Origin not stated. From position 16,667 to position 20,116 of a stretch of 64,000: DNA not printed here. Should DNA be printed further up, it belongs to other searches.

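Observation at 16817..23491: Rhs toxin with a ~1000-aa N-terminal region of unknown type and no T6SS delivery markers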

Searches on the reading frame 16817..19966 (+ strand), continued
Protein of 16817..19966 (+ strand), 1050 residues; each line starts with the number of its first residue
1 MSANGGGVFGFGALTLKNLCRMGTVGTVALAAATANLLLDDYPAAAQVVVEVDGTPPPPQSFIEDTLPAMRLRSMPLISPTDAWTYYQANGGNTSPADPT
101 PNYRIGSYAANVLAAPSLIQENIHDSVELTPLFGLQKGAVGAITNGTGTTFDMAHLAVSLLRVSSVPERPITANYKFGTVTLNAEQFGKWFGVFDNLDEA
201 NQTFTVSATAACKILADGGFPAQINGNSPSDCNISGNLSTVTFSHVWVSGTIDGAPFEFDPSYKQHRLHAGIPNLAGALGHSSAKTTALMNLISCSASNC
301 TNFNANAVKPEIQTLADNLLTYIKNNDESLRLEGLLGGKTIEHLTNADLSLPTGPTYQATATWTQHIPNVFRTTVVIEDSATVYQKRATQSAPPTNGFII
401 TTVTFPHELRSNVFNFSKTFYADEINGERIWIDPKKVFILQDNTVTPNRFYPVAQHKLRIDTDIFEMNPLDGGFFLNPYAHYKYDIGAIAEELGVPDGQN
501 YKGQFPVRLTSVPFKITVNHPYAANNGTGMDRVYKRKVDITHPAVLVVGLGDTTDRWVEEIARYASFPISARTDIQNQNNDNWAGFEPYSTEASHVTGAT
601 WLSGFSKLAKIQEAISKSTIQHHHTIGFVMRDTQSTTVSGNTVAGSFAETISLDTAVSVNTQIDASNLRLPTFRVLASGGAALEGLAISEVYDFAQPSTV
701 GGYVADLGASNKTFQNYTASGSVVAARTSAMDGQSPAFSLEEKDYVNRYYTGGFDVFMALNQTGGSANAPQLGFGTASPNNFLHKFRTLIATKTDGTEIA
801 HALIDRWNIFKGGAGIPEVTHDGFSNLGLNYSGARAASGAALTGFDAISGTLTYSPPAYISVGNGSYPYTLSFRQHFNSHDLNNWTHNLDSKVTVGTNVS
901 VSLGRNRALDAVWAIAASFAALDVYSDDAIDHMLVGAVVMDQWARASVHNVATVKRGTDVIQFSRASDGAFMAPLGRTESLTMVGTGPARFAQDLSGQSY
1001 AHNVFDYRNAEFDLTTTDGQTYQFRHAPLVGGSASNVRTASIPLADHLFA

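Call 52: get_annotated_region(hit=H2, flank=15000)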
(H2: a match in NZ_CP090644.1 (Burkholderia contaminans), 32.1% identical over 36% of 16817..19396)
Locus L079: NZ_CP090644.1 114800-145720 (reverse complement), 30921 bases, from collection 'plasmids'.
description: Burkholderia contaminans strain LMG 23361 plasmid unnamed2, complete sequence
organism: Burkholderia contaminans (NCBI taxid 488447)
taxonomy: Bacteria; Pseudomonadota; Betaproteobacteria; Burkholderiales; Burkholderiaceae; Burkholderia; Burkholderia contaminans
host: -; source: sheep,milk,milk; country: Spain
typing (MOB-suite, as given by PLSDB): conjugative; replicon rep_cluster_1467; relaxase MOBF; mating-pair formation MPF_F
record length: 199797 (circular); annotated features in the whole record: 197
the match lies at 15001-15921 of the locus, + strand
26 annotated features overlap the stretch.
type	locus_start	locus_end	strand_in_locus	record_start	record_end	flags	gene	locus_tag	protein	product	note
CDS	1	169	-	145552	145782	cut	-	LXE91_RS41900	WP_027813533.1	hypothetical protein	-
CDS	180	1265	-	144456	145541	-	-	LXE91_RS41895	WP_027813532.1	hypothetical protein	-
CDS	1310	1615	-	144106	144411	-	-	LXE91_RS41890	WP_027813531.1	hypothetical protein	-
CDS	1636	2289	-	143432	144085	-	-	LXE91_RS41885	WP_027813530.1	helix-turn-helix domain-containing protein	-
CDS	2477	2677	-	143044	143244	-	-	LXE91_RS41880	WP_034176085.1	hypothetical protein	-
CDS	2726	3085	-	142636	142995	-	-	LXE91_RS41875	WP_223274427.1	hypothetical protein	-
CDS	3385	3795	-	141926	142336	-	-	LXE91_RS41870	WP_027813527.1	type II toxin-antitoxin system VapC family toxin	-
CDS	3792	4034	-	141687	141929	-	-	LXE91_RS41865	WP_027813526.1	AbrB/MazE/SpoVT family DNA-binding domain-containing protein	-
CDS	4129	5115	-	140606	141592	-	ligD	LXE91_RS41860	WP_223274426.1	non-homologous end-joining DNA ligase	GO:0006310 - DNA recombination [Evidence IEA]; GO:0006281 - DNA repair [Evidence IEA]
CDS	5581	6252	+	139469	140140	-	-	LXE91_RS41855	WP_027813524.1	AAA family ATPase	-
CDS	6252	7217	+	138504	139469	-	-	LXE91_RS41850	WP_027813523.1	ParB/RepB/Spo0J family partition protein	GO:0007059 - chromosome segregation [Evidence IEA]; GO:0000910 - cytokinesis [Evidence IEA]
CDS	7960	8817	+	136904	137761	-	trfA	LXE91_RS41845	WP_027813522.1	plasmid replication initiator TrfA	-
CDS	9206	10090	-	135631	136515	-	-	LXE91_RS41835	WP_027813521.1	LysR family transcriptional regulator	GO:0006355 - regulation of DNA-templated transcription [Evidence IEA]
CDS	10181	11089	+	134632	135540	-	-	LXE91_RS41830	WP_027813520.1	NAD-dependent epimerase/dehydratase family protein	-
CDS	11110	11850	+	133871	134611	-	-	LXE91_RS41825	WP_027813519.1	SDR family NAD(P)-dependent oxidoreductase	-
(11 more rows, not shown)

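Call 53: get_annotated_region(hit=H10, flank=15000)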
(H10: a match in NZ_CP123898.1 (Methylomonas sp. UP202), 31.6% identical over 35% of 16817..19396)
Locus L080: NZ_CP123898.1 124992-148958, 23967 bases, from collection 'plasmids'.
description: Methylomonas sp. UP202 plasmid pUP202, complete sequence
organism: Methylomonas sp. UP202 (NCBI taxid 3040943)
taxonomy: Bacteria; Pseudomonadota; Gammaproteobacteria; Methylococcales; Methylococcaceae; Methylomonas; Methylomonas sp. UP202
host: -; source: pure culture,canal sediment; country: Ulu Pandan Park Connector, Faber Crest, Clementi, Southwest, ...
typing (MOB-suite, as given by PLSDB): non-mobilizable
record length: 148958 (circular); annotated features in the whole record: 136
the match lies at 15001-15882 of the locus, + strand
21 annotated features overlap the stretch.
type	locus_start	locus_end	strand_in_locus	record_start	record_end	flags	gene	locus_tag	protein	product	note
CDS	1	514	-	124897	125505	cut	-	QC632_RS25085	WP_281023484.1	TetR/AcrR family transcriptional regulator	-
CDS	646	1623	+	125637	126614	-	-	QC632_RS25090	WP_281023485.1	HlyD family secretion protein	GO:0055085 - transmembrane transport [Evidence IEA]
CDS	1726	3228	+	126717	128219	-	-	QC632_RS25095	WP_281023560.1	DHA2 family efflux MFS transporter permease subunit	GO:0009410 - response to xenobiotic stimulus [Evidence IEA]; GO:0006855 - xenobiotic transmembrane transport [Evidence ...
CDS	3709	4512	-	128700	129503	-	-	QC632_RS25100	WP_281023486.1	retropepsin-like aspartic protease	GO:0006508 - proteolysis [Evidence IEA]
CDS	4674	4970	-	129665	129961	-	-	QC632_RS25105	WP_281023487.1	type II toxin-antitoxin system RelE/ParE family toxin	GO:0030541 - plasmid partitioning [Evidence IEA]; GO:0051290 - protein heterotetramerization [Evidence IEA]; GO:0009432 ...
CDS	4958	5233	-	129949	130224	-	-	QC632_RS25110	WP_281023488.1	ribbon-helix-helix protein, CopG family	GO:0006355 - regulation of DNA-templated transcription [Evidence IEA]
CDS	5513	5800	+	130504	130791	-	-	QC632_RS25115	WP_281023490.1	IS66 family insertion sequence element accessory protein TnpB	-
CDS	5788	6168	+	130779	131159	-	tnpB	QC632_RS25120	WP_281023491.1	IS66 family insertion sequence element accessory protein TnpB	-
CDS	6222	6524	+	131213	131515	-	-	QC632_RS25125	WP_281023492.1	hypothetical protein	-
CDS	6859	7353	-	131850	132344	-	-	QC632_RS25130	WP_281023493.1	hypothetical protein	-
CDS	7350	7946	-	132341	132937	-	-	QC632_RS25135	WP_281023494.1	GspMb/PilO family protein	-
CDS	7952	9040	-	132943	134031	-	-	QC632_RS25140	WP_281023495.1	PilN domain-containing protein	-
CDS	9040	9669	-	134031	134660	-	-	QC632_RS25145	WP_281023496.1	prepilin-type N-terminal cleavage/methylation domain-containing protein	-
CDS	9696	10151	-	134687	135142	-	-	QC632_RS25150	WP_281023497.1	type II secretion system protein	-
CDS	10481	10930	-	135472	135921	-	gspG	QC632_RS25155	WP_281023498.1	type II secretion system major pseudopilin GspG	GO:0015628 - protein secretion by the type II secretion system [Evidence IEA]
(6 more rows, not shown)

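Call 54: predict_structure(alignment_id=A1)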
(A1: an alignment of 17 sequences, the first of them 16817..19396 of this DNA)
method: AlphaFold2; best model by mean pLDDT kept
length: 860 residues; sequences in the alignment: 17
mean_pLDDT: 67.3   pTM: 0.76
mean pLDDT of the five models: 67.3, 67.2, 65.8, 63.6, 63.5
residues with pLDDT >= 90: 172; 70-90: 277; 50-70: 138; < 50: 273
segments of 3 or more residues with pLDDT < 50: 1-63, 284-288, 384-396, 398-412, 437-453, 470-509, 566-589, 635-646, 722-736, 764-784, 817-860
pLDDT, mean of each block of 10 residues (from residue 1): 33 37 41 37 30 35 64 94 87 63 79 75 88 92 90 93 86 93 94 91 94 95 94 93 94 86 89 79 52 59 64 81 82 82 67 75 88 86 46 47 40 68 85 62 42 64 62 38 40 40 41 84 83 80 85 83 52 35 42 82 90 86 91 46 50 91 77 87 76 61 64 68 43 45 75 79 44 33 60 88 69 53 37 38 37 37
secondary structure, 60 per line:
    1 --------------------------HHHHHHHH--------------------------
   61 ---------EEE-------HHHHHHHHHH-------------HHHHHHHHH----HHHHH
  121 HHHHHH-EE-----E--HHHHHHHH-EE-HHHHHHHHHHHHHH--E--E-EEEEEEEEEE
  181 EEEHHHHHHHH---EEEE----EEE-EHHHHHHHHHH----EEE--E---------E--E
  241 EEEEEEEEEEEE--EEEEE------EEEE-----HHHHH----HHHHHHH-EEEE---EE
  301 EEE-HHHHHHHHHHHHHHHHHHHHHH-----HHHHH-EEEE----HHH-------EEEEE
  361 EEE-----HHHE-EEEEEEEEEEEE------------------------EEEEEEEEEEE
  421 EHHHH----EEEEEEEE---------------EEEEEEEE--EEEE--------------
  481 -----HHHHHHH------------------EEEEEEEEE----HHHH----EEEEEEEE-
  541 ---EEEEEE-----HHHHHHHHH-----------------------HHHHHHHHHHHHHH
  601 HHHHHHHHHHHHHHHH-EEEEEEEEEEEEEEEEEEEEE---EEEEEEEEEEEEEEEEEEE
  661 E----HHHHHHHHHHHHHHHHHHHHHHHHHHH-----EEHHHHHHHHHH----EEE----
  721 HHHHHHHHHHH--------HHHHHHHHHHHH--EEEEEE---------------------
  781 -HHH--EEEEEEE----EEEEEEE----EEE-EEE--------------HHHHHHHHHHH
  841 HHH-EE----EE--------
elements in order (helices of 4 or more, strands of 3 or more residues): H27-34 E70-72 H80-89 H103-111 H116-126 H138-145 H150-163 E171-183 H184-191 E195-198 E203-205 H208-217 E222-224 E240-252 E255-259 E266-269 H275-279 H284-290 E292-295 E299-303 H305-326 H332-336 E338-341 E356-363 E374-385 E410-421 H422-425 E430-437 E453-460 E463-466 H486-492 E511-519 H524-527 E532-539 E544-549 H555-563 H587-616 E618-638 E642-661 H666-692 H700-709 E714-716 H721-731 H740-751 E754-759 E787-793 E798-804 E809-811 E813-815 H830-843

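Call 55: search_protein_families(library=pfam, proteins=[L071:3029-5047:+, L030:18242-19459:-, L055:5207-6922:-, L003:157-633:+, L016:4887-5873:+, L072:3262-3987:-, L025:19952-21631:+, L038:8066-9256:-, L080:14302-14553:+, L080:20603-20995:+], max_evalue=0.001)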
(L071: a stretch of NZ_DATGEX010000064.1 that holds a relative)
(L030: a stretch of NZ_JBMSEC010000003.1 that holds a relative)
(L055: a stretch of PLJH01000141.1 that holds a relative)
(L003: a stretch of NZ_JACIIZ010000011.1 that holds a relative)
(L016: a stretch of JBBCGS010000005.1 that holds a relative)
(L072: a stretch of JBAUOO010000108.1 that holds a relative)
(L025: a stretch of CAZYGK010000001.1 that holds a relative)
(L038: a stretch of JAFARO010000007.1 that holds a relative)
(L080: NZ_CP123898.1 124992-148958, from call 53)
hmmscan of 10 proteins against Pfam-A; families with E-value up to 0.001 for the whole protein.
L071:3029-5047:+ (673 aa): 3 families
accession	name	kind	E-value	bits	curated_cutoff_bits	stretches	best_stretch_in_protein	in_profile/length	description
PF00263.26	Secretin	-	1.8e-44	151.7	27.5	1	478-644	1-169/169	Bacterial type II and III secretion system protein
PF03958.22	Secretin_N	-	2.4e-20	72.9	28.2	1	295-415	3-69/69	Bacterial type II/III secretion system short domain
PF21305.2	type_II_gspD_N0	-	7.6e-15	55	27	1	64-128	3-68/71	GspD-like, N0 domain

L030:18242-19459:- (406 aa): 1 family
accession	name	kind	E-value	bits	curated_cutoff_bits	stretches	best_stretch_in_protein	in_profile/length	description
PF00482.28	T2SSF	-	1.5e-35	122.3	25.2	2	72-193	1-125/125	Type II secretion system (T2SS), protein F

L055:5207-6922:- (572 aa): 5 families
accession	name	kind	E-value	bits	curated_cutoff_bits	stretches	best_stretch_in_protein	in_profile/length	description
PF00437.27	T2SSE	-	6.1e-138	459.9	24.9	1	187-566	2-370/370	Type II/IV secretion system protein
PF05157.20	MshEN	-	5.3e-11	42.8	23.1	1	79-160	5-87/90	MshEN domain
PF25199.1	nSTAND_NTPase5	-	0.00027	21.2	34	1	316-364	29-79/145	Novel STAND NTPase 5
PF13191.12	AAA_16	-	0.00032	21.7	32.6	1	316-375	9-64/167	AAA ATPase domain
PF13555.12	AAA_29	-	0.0004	20.5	27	0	324-346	19-41/61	P-loop containing region of AAA domain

L003:157-633:+ (159 aa): 2 families
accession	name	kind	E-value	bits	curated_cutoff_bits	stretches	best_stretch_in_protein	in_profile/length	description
PF08334.16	T2SSG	-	5e-38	129.9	21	1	52-159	1-108/108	Type II secretion system (T2SS), protein G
PF07963.17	N_methyl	-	2.6e-07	30.3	21.2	1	27-49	4-26/27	Prokaryotic N-terminal methylation motif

L016:4887-5873:+ (329 aa): 1 family
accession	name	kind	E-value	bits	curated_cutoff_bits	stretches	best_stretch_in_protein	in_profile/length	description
PF21687.3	T2SSK_1st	-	1.8e-13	51.5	26.2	1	147-218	20-91/107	Type II secretion system (T2SS), protein K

L072:3262-3987:- (242 aa): 1 family
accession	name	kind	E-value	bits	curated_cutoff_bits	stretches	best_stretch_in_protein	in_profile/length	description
PF07963.17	N_methyl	-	0.00017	21.5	21.2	1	19-41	5-27/27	Prokaryotic N-terminal methylation motif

L025:19952-21631:+ (560 aa): 7 families
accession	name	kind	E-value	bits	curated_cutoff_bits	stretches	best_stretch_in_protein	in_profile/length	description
PF02518.31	HATPase_c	-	6.7e-27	94.6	26.4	1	349-460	2-110/111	Histidine kinase-, DNA gyrase B-, and HSP90-like ATPase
PF00512.31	HisKA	-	1.7e-20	73.3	26.9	1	236-301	1-66/66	His Kinase A (phospho-acceptor) domain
PF08448.16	PAS_4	-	4e-09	37.1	23.1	1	111-217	2-109/110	PAS fold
PF13426.13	PAS_9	-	3.2e-07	31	27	1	120-215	7-103/103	PAS domain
PF00989.32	PAS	-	3.5e-06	27.5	22.6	1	105-213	2-113/113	PAS fold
PF13188.13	PAS_8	-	7.5e-05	22.9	21.8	1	104-156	1-53/65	PAS domain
PF08447.18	PAS_3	-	0.0002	22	25.6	1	127-210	2-89/89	PAS fold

L038:8066-9256:- (397 aa): 5 families
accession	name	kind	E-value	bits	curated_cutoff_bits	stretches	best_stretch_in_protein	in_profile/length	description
PF10412.15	TrwB_AAD_bind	-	5.1e-07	29.3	20.5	0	261-339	231-313/387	Type IV secretion-system coupling protein DNA-binding domain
PF12696.13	TraG-D_C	-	5.6e-05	23.5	22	1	278-342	3-70/126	TraM recognition site of TraD and TraG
PF02534.20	T4SS-DNA_transf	-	7.5e-05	22.2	20.1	0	26-108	40-120/468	Type IV secretory system Conjugative DNA transfer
PF13401.12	AAA_22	-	0.00015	22.5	27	0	31-64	7-40/130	AAA domain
PF01935.23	DUF87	-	0.00021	21.9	23.2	1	30-73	24-68/220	Helicase HerA, central domain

L080:14302-14553:+ (83 aa): 1 family
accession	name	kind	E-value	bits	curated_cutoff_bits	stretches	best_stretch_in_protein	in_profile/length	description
PF05593.20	RHS_repeat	-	1.5e-06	28.9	22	1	46-75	1-30/38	RHS Repeat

L080:20603-20995:+ (130 aa): 0 families

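Call 72: list_cluster_members(proteins=[P0003, P0016, P0012, P0017, P0018, P0004, P0010, P0014, P0007, P0002])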
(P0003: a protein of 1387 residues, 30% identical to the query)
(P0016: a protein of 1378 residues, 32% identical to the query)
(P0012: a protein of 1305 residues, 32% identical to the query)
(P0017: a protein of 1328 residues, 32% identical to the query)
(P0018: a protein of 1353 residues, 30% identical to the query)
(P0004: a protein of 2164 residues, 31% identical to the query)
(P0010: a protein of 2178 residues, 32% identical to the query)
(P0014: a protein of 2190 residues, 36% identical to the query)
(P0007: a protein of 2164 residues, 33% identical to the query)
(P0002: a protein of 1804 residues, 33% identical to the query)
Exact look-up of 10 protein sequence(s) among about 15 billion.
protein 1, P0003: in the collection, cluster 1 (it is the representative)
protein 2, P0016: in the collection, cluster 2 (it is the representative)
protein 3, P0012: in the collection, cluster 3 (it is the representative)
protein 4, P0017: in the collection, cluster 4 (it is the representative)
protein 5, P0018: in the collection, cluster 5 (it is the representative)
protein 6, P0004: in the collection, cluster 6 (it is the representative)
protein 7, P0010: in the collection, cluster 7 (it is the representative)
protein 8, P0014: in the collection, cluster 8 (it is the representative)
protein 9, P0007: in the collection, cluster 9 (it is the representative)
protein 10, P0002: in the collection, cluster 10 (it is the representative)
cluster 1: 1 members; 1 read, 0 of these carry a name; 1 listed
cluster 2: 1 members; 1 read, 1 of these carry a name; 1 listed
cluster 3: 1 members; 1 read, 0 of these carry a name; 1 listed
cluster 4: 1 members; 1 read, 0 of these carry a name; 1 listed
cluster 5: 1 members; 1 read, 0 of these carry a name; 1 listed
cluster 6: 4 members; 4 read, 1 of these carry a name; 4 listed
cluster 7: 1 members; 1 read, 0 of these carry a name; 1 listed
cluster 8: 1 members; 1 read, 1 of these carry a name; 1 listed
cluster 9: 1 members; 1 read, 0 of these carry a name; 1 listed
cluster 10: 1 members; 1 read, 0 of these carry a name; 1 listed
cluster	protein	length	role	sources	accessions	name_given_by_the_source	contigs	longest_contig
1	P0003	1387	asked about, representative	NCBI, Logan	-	-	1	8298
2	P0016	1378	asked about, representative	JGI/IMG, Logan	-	YD repeat-containing protein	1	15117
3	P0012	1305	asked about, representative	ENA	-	-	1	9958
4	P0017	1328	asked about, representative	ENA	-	-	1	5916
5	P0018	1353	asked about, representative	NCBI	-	-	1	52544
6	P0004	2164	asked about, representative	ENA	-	-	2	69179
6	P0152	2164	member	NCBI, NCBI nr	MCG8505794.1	MAG: hypothetical protein MI755_14415 [Sphingomonadales bacterium] | hypothetical protein [Sphingomonadales bacterium]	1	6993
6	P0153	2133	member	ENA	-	-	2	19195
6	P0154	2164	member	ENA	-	-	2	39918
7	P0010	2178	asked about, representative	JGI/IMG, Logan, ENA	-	-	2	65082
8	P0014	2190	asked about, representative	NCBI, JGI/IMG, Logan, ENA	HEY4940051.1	MAG TPA: RHS repeat-associated core domain-containing protein [Rhizomicrobium sp.]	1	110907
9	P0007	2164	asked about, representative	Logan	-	-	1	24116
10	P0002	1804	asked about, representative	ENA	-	-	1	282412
